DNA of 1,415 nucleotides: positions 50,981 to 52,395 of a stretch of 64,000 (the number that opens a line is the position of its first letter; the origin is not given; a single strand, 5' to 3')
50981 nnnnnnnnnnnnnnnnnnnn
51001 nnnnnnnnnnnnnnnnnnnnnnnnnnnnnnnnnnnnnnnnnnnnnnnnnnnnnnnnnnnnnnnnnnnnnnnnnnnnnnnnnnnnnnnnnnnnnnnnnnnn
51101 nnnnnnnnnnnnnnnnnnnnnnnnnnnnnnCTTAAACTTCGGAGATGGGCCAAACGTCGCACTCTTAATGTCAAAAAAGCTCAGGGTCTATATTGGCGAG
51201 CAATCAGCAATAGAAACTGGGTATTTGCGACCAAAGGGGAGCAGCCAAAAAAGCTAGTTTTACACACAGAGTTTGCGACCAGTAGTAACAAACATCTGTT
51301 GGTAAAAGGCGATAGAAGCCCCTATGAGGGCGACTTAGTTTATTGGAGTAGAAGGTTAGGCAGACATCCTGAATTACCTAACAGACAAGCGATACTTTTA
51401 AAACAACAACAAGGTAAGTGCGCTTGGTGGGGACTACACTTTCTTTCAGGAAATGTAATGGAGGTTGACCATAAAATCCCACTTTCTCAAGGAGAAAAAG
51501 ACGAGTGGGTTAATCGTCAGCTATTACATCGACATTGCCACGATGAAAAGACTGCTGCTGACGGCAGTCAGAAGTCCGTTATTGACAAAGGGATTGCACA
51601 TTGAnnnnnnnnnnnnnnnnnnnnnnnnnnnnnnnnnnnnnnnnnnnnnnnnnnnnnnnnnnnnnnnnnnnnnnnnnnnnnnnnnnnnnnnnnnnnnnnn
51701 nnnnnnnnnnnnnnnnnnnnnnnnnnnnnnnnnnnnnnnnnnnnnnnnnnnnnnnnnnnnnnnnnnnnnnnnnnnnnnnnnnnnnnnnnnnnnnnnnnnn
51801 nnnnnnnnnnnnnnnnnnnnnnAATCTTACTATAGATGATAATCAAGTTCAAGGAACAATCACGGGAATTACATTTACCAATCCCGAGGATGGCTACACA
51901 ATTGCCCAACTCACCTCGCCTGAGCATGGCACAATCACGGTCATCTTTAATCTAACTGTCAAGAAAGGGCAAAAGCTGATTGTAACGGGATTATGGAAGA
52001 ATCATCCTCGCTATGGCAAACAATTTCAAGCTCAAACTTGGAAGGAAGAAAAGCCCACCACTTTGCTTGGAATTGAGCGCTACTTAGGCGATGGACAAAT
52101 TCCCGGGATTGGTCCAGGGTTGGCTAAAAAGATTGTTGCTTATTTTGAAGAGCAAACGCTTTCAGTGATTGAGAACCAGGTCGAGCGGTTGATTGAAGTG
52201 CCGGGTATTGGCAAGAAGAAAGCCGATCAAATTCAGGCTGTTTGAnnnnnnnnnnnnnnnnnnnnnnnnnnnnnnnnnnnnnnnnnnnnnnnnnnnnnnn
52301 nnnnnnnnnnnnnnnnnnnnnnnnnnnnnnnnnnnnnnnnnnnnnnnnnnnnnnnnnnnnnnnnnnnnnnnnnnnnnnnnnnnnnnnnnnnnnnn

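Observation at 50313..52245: Junkyard of 5'/3'-truncated genes: large serine recombinase, group II intron fragment, RecD2 N-terminus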

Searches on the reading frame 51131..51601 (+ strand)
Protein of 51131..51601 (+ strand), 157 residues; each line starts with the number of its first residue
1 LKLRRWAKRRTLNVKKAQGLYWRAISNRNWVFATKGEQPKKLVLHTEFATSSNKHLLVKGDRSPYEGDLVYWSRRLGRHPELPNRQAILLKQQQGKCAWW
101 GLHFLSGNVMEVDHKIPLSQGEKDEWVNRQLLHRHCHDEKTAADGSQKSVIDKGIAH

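Call 23: search_dna_similar(query=window:51173-51601:+, collection=plasmids, mode=protein, max_rows=25)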
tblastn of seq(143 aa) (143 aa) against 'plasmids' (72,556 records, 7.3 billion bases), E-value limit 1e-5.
Records with a match: 1064; places in all: 1201; records where one place covers at least 80% of the query: 1037.
Best place of each record, by identity: 80-90% 1; 60-80% 1; <60% 1062.
By first word of the organism name: Klebsiella 476; Escherichia 471; Nostoc 17; Salmonella 17; Acaryochloris 9; Leptolyngbya 7; Citrobacter 6; Tolypothrix 5; Shigella 5; Calothrix 4; and 27 more.
By predicted mobility (MOB-suite, as given by PLSDB): conjugative 750; mobilizable 239; non-mobilizable 75.
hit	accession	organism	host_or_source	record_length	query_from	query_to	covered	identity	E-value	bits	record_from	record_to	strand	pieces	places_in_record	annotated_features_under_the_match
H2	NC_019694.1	Oscillatoria acuminata PCC 6304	-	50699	1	143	100%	88.8%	3e-81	266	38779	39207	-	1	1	HNH endonuclease signature motif containing protein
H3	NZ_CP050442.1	Tolypothrix sp. PCC 7910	cell culture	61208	7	132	88%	59.5%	6e-42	154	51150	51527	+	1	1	ltrA: group II intron reverse transcriptase/maturase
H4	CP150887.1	Aphanizomenonaceae cyanobacterium TIOX110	-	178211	7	143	96%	54.0%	6e-42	154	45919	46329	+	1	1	ltrA: group II intron reverse transcriptase/maturase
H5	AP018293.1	Calothrix sp. NIES-4105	-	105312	7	132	88%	58.6%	7e-40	148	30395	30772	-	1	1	reverse transcriptase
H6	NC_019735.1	Crinalium epipsammum PCC 9333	-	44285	7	132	88%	57.8%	5e-42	154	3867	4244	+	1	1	ltrA: group II intron reverse transcriptase/maturase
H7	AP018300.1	Fischerella sp. NIES-4106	-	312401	7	130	87%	57.9%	2e-43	158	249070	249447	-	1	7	reverse transcriptase homolog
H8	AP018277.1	Calothrix sp. NIES-4101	-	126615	7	132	88%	56.3%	1e-37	142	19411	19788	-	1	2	reverse transcriptase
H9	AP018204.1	Leptolyngbya boryana NIES-2135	-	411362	7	132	88%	55.6%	3e-37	140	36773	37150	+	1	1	reverse transcriptase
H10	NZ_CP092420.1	Leptolyngbya boryana IU 594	-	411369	7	132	88%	55.6%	3e-37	140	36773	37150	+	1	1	group II intron maturase-specific domain-containing protein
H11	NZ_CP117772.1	Nostoc sp. UHCC 0926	whole organism,lichen surface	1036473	7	132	88%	55.5%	1e-38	145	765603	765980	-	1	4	none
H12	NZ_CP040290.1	Nostoc sp. C057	Phaeoceros,pure culture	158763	7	136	91%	52.3%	4e-35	135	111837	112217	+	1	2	ltrA: group II intron reverse transcriptase/maturase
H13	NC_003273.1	Nostoc sp. PCC 7120 = FACHB-418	-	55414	7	136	91%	52.3%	2e-34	133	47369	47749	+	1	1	ltrA: group II intron reverse transcriptase/maturase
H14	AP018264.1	Scytonema sp. NIES-4073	-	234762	7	132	88%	53.5%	3e-34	132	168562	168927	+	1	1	RNA-directed DNA polymerase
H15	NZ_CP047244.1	Trichormus variabilis 0441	cell culture,thermal spring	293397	7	132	88%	53.5%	4e-34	132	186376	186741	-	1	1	ltrA: group II intron reverse transcriptase/maturase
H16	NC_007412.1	Trichormus variabilis ATCC 29413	-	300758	7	132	88%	53.5%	4e-34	132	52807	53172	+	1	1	ltrA: group II intron reverse transcriptase/maturase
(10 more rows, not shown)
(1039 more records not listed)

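Call 24: get_annotated_region(hit=H3, flank=3000)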
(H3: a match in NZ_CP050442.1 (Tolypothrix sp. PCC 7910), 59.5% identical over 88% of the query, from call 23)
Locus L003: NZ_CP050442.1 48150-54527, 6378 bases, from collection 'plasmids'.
description: Tolypothrix sp. PCC 7910 plasmid unnamed2, complete sequence
organism: Tolypothrix sp. PCC 7910 (NCBI taxid 2099387)
taxonomy: Bacteria; Cyanobacteriota; Cyanophyceae; Nostocales; Tolypothrichaceae; Tolypothrix; Tolypothrix sp. PCC 7910
host: -; source: cell culture; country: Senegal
typing (MOB-suite, as given by PLSDB): mobilizable; relaxase MOBF
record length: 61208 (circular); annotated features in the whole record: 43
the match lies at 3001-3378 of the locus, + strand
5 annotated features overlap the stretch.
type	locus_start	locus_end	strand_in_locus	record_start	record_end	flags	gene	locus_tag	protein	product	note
CDS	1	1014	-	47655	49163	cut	-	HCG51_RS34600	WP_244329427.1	IS1634 family transposase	-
CDS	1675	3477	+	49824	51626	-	ltrA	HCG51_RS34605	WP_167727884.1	group II intron reverse transcriptase/maturase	GO:0000373 - Group II intron splicing [Evidence IEA]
CDS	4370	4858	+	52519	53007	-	-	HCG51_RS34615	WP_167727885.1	DUF2808 domain-containing protein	-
CDS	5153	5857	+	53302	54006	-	rppA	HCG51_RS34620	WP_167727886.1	two-component system response regulator RppA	GO:0006355 - regulation of DNA-templated transcription [Evidence IEA]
CDS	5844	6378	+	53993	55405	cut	rppB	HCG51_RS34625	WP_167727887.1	two-component system sensor histidine kinase RppB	-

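Call 25: get_annotated_region(hit=H6, flank=3000)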
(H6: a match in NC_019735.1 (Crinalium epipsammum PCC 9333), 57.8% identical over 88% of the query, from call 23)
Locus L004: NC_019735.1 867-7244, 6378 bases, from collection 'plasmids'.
description: Crinalium epipsammum PCC 9333 plasmid pCRI9333.04, complete sequence
organism: Crinalium epipsammum PCC 9333 (NCBI taxid 1173022)
taxonomy: Bacteria; Cyanobacteriota; Cyanophyceae; Gomontiellales; Gomontiellaceae; Crinalium; Crinalium epipsammum; Crinalium epipsammum PCC 9333
host: -; source: -; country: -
typing (MOB-suite, as given by PLSDB): mobilizable; relaxase MOBP
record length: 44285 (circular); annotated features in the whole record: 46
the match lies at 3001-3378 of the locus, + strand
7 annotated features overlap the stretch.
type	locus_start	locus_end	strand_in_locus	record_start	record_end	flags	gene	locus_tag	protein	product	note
CDS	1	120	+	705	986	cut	-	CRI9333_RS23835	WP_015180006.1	hypothetical protein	-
CDS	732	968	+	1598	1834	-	-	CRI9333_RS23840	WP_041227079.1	reverse transcriptase N-terminal domain-containing protein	-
CDS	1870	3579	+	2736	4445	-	ltrA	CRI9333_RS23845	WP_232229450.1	group II intron reverse transcriptase/maturase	GO:0000373 - Group II intron splicing [Evidence IEA]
CDS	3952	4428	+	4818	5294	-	-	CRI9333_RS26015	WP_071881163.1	hypothetical protein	-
CDS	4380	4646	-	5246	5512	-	-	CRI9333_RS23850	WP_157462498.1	AAA family ATPase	-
CDS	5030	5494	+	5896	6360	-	-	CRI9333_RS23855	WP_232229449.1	PqqD family protein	-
CDS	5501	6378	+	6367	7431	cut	-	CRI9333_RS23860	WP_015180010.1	nucleotidyltransferase family protein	-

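Call 77: search_protein_families(library=ncbifam, proteins=[window:51131-51601:+], max_evalue=0.001)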
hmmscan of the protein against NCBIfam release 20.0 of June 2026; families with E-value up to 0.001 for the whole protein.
window:51131-51601:+ (157 aa): 0 families

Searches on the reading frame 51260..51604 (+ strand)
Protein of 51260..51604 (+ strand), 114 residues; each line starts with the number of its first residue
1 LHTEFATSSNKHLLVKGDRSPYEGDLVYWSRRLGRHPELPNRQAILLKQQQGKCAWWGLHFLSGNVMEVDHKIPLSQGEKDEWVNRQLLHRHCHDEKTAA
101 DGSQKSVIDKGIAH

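Call 6: search_protein_families(library=pfam, proteins=[window:51260-51604:+], max_evalue=0.1)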
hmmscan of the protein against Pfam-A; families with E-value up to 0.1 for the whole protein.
window:51260-51604:+ (114 aa): 2 families
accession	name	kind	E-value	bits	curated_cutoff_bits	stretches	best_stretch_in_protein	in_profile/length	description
PF01844.29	HNH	-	9.8e-10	38.9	21.4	1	65-99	12-46/47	HNH endonuclease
PF13395.12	HNH_4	-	0.013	15.9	22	1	65-98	16-49/54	HNH endonuclease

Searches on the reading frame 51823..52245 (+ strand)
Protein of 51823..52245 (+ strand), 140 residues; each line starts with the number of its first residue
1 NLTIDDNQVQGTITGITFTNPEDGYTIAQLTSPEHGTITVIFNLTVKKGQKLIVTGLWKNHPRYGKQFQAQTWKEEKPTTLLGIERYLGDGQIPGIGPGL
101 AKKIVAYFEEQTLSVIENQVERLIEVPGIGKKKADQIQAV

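Call 6: search_protein_families(library=pfam, proteins=[window:51823-52245:+], max_evalue=0.1)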
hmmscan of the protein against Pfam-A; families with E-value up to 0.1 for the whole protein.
window:51823-52245:+ (140 aa): 9 families
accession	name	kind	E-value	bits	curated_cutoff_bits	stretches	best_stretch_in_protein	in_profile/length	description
PF23139.1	OB_YrrC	-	2.2e-19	69.6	27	1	8-78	3-76/76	ATP-dependent DNA helicase YrrC, OB-fold domain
PF14520.12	HHH_5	-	2.9e-09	37.7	27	1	92-137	6-51/57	Helix-hairpin-helix domain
PF00633.29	HHH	-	1.1e-07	31.8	24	1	115-137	5-27/30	Helix-hairpin-helix motif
PF12836.13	HHH_3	-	7.1e-06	26.5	27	1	92-138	18-61/65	Helix-hairpin-helix motif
PF12826.13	HHH_2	-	3.9e-05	24.2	27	1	93-138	8-52/64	Helix-hairpin-helix motif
PF14716.13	HHH_8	-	7.8e-05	23.4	30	1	92-112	52-72/73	Helix-hairpin-helix domain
PF14490.11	HHH_RecD2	-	0.00015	22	27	1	95-138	16-60/92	ATP-dependent RecD2 DNA helicase HHH domain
PF11798.14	IMS_HHH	-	0.0016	19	24.4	0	125-138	15-28/32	IMS family HHH motif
PF12482.14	DUF3701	-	0.0042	17.7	26.9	0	92-112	53-73/93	Phage integrase protein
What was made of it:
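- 51749..52245 (+): 5' fragment of a recD2 helicase gene: ~83 nt of upstream DNA plus codons ~1-140 (OB fold and helix-hairpin-helix region). The start codon is lost: either ATA at 51832, or ATG at 51836 out of frame. The fragment is cut inside the HHH_RecD2 domain. Pfam OB_YrrC plus HhH, with HHH_RecD2 positions 16-60/92 (call 6).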

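Call 7: find_homologous_proteins(query=window:51823-52245:+)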
Query window:51823-52245:+ (140 aa): 2 proteins with E <= 0.001 among 77 candidates.
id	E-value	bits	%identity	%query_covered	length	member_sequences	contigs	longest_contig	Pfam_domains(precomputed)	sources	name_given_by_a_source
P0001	6.5e-22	96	53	68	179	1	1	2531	PF14520.13,PF23139.2,PF14490.12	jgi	-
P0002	2.8e-20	91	52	60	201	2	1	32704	PF14520.13,PF23139.2,PF14490.12,PF00633.30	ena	-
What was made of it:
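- Tried and rejected: It gave only two short hits (call 7).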

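Call 41: search_protein_representatives(protein=window:51823-52242:+)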
Query: 140 residues. Proteins with E-value up to 0.001 (for the whole library): 7322; up to 1e-10: 3413; up to 1e-30: 6. The best 150 are listed.
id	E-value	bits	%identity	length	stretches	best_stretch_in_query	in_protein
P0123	7.1e-35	136.3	32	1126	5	10-136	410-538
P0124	2.3e-32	128.2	43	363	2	12-137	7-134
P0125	2.9e-32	127.9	48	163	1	8-134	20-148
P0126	1.1e-31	126.0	44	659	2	12-137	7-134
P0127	3.4e-31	124.4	49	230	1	9-139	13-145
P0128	6.6e-31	123.5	43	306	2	12-137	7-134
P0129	1.3e-30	122.5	45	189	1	9-135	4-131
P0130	2.2e-30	121.8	48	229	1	12-137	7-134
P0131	2.4e-30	121.6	43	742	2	7-137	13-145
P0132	4.1e-30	120.9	45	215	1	7-137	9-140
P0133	4.5e-30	120.8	44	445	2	12-136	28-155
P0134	5.8e-30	120.4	40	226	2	7-138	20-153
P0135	8.4e-30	119.9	45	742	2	8-138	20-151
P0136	9.8e-30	119.7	40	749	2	8-139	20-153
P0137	9.8e-30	119.7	47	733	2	9-139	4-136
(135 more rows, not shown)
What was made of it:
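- Tried and rejected: The exhaustive search was needed (call 41).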

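Call 71: search_dna_similar(query=window:51823-52242:+, collection=plasmids, mode=protein, max_rows=12)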
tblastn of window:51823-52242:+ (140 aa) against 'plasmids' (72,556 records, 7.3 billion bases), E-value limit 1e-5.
Records with a match: 307; places in all: 318; records where one place covers at least 80% of the query: 275.
Best place of each record, by identity: <60% 307.
By first word of the organism name: Piscirickettsia 82; Bradyrhizobium 36; Nostoc 23; Acetobacter 13; Roseomonas 13; Rickettsia 7; Synechocystis 6; Acaryochloris 6; Azospirillum 6; Microvirga 5; and 62 more.
By predicted mobility (MOB-suite, as given by PLSDB): non-mobilizable 174; mobilizable 67; conjugative 66.
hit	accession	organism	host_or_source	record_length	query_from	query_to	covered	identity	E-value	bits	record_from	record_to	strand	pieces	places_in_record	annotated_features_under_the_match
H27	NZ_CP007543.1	Synechocystis sp. PCC 6714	-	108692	11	138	91%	53.1%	8e-35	134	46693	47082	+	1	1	ATP-dependent RecD-like DNA helicase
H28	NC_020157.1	Anabaena cylindrica PCC 7122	water, most likely pond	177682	10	138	92%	51.9%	3e-34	132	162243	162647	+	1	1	ATP-dependent RecD-like DNA helicase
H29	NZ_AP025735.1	Nostoc cf. commune SO-36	-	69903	1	138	99%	48.2%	1e-32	127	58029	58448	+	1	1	ATP-dependent RecD-like DNA helicase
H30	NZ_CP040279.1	Nostoc sp. C052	Blasia pusilla,pure culture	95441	1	138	99%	48.2%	2e-32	127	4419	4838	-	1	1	ATP-dependent RecD-like DNA helicase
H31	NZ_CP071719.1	Acaryochloris sp. 'Moss Beach'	culture,intertidal zone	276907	7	138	94%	50.0%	2e-36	138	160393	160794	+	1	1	ATP-dependent RecD-like DNA helicase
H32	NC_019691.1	Synechococcus sp. PCC 7502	-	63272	7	138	94%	50.0%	7e-36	137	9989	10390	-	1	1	ATP-dependent RecD-like DNA helicase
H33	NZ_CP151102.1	Nostoc sp. UHCC 0302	isolated culture,lake sediment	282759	4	138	96%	48.2%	1e-33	130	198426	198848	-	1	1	ATP-dependent RecD-like DNA helicase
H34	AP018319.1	Nostoc sp. HK-01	-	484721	1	138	99%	47.1%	4e-34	132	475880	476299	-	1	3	helicase RecD/TraA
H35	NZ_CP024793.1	Nostoc flagelliforme CCNUN1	cell culture,desert soil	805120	1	133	95%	48.9%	5e-34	131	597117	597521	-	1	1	ATP-dependent RecD-like DNA helicase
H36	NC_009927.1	Acaryochloris marina MBIC11017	-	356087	7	138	94%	49.3%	2e-35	135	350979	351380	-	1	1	ATP-dependent RecD-like DNA helicase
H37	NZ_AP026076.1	Acaryochloris marina MBIC10699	cell culture,Ascidian, Diplosoma similis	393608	7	138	94%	49.3%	2e-35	135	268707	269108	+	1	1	ATP-dependent RecD-like DNA helicase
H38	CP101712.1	Synechocystis sp. B12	cell culture,mangrove water from the ...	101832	7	138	94%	49.3%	1e-33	130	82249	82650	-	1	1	none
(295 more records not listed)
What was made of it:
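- The recD2 stub has no internal stop in 140 codons and no close relative (best ~53% identity, calls 7 and 71).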

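Call 77: search_protein_families(library=ncbifam, proteins=[window:51823-52242:+], max_evalue=0.001)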
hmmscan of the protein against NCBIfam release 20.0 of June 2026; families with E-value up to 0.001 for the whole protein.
window:51823-52242:+ (140 aa): 5 families
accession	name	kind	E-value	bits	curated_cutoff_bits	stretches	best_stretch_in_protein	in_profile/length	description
TIGR01448.2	helicase_RecD2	equivalog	5e-37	127.4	500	1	11-139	1-130/713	SF1B family DNA helicase RecD2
TIGR00426.1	TIGR00426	subfamily_domain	2.1e-05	24.5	53.1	1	92-139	21-65/69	competence protein ComEA helix-hairpin-helix repeat region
TIGR00084.2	ruvA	equivalog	3.1e-05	23.7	85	1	93-137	80-126/202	Holliday junction branch migration protein RuvA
NF010337.0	PRK13766.1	equivalog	0.00012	20.3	610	1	72-140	708-774/781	Hef nuclease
TIGR01259.1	comE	subfamily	0.00033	20.6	152.35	1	92-138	72-115/120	comEA protein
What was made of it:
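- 51749..52245 (+): TIGR01448 positions 1-130/713 (call 77).
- On RecD2 helicase: TIGR01448 positions 1-130 (call 77). The TIGR01448 score is 127 against a cut-off of 500 (call 77).
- Checked: It gives Pfam OB_YrrC plus HhH domains (call 6) and NCBIfam RecD2 positions 1-130 of 713 (call 77).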
